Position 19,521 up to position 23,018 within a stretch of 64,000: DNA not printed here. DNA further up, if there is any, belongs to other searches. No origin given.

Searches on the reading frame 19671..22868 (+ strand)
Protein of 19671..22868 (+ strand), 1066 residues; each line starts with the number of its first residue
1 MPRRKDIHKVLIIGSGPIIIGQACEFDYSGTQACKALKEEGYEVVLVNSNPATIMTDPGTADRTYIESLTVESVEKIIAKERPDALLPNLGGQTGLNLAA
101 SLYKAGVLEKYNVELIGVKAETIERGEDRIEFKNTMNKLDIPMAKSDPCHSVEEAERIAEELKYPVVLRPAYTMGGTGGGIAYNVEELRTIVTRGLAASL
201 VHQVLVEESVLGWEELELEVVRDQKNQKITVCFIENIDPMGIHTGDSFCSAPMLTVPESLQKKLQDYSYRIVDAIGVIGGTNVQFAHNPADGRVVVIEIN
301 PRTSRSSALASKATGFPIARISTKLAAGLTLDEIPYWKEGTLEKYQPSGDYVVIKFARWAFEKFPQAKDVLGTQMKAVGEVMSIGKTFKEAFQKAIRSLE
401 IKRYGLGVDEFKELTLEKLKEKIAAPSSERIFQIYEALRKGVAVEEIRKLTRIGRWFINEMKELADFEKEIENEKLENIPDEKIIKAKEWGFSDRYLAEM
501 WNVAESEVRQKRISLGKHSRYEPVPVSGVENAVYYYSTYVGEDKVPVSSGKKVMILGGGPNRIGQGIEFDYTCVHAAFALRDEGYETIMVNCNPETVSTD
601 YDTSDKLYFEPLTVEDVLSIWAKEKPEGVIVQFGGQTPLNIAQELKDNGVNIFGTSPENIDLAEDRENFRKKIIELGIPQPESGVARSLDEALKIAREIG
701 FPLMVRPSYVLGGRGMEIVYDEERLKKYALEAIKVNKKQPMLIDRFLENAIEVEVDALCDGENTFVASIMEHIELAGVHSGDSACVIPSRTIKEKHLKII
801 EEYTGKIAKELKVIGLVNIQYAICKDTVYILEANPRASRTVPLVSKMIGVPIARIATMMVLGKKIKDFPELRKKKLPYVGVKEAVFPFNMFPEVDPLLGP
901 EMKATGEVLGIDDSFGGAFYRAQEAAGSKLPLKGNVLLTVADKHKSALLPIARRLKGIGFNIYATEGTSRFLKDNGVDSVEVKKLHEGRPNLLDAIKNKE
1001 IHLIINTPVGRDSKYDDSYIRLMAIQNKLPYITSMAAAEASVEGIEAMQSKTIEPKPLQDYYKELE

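Call 82: search_protein_families(library=pfam, proteins=[window:19671-22868:+], max_evalue=0.00001)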
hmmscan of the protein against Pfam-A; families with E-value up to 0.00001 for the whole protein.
window:19671-22868:+ (1066 aa): 11 families
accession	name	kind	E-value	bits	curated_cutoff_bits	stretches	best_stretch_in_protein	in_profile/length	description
PF25596.1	CPSase_L_D1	-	5.1e-102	336.4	27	2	551-661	3-117/118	Carbamoyl phosphate synthase preATP-grasp domain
PF02786.22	CPSase_L_D2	-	1.7e-100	335.3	19.8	2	128-333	1-210/211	Carbamoyl-phosphate synthase L chain, ATP binding domain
PF02787.25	CPSase_L_D3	-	3e-25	88.5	26.6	1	421-501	1-80/80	Carbamoyl-phosphate synthetase large chain, oligomerisation domain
PF02142.27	MGS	-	1e-22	80.5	24.1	1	948-1033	2-94/94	MGS-like domain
PF02222.28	ATP-grasp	-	5.2e-22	78.8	27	2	136-304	3-164/179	ATP-grasp domain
PF07478.18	Dala_Dala_lig_C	-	1.8e-17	63.9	24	2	151-301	24-174/204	D-ala D-ala ligase C-terminus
PF15632.11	ATPgrasp_Ter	-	2e-12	47.5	29.1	1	739-872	3-120/131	ATP-grasp in the biosynthetic pathway with Ter operon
PF01071.24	GARS_A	-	1.9e-10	41.3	27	0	669-782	5-128/194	Phosphoribosylglycinamide synthetase, ATP-grasp (A) domain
PF02655.19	ATP-grasp_3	-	3.3e-09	37.5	23.2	0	667-837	5-157/160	ATP-grasp domain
PF13549.11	ATP-grasp_5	-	2.3e-07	30.9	27.6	0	131-169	14-52/221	ATP-grasp domain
PF08442.15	ATP-grasp_2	-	2.4e-07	31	29.5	0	133-232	8-123/202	ATP-grasp domain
